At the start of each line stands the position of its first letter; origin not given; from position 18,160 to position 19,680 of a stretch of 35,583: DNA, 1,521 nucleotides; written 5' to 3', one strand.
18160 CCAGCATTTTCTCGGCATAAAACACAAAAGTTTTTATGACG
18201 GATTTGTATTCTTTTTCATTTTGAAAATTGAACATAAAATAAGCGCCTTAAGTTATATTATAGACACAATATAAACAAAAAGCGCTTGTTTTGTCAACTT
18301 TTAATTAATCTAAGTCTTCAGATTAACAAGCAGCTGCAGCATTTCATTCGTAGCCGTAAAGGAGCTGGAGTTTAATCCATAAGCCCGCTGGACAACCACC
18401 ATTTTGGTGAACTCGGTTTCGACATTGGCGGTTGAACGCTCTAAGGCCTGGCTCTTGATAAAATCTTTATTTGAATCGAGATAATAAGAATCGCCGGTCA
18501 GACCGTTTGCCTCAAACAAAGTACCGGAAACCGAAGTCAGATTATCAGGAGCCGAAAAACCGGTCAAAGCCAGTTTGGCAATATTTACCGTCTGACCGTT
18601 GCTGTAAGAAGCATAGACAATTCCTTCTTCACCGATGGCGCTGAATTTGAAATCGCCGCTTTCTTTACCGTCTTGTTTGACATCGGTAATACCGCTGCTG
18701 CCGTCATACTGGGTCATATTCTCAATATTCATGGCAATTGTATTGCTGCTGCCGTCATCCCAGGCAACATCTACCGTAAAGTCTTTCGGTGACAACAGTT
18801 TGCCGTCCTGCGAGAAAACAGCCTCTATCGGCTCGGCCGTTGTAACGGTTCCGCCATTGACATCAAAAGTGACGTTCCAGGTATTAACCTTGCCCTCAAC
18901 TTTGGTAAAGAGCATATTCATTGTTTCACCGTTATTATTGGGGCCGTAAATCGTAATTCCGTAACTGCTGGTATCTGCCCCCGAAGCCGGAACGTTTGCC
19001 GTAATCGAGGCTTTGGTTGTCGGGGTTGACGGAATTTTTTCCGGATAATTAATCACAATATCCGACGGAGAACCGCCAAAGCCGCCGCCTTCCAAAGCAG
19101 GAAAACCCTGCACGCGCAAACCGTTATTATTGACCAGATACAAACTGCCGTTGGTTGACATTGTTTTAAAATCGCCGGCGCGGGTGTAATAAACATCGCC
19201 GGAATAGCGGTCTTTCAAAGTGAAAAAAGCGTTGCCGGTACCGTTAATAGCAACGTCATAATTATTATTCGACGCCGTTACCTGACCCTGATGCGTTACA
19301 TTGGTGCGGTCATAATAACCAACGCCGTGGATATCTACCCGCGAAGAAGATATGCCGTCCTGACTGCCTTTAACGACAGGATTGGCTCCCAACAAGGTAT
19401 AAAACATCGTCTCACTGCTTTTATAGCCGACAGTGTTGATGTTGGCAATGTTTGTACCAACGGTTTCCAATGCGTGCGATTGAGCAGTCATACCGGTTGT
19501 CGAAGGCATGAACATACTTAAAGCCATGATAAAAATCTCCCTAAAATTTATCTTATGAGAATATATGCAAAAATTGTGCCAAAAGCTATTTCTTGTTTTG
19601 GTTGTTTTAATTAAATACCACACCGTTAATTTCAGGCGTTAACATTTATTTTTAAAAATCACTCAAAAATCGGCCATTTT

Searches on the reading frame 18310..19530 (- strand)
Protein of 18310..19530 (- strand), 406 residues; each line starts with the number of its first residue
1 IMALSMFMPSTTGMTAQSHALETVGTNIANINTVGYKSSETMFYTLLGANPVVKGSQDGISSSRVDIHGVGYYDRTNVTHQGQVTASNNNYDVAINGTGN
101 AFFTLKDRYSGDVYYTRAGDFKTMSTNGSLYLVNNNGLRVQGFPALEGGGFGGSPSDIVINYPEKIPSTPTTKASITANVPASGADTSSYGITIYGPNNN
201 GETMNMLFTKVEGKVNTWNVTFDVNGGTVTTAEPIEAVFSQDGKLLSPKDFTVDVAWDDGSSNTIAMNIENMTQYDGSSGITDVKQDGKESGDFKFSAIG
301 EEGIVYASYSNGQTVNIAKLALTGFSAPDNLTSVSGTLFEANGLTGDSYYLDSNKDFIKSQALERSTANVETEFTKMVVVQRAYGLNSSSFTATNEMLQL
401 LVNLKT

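Call 6: search_protein_families(library=pfam, proteins=[window:18310-19530:-], max_evalue=0.01)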
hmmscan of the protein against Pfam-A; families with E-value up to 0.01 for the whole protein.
window:18310-19530:- (406 aa): 4 families
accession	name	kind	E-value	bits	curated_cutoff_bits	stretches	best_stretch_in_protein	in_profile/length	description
PF06429.18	Flg_bbr_C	-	2.1e-09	37.2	23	1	360-404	2-46/46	Flagellar basal body rod FlgEFG protein C-terminal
PF07559.19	FlgE_D2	-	6.9e-09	36.8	22.7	1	168-288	4-141/142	Flagellar basal body protein FlaE D2 domain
PF00460.25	Flg_bb_rod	-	7.6e-08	32.6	20.7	1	11-37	5-31/31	Flagella basal body rod protein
PF22692.1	LlgE_F_G_D1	-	1.5e-07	31.9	27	1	98-163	3-48/64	Flagellar hook protein FlgE/F/G D1 domain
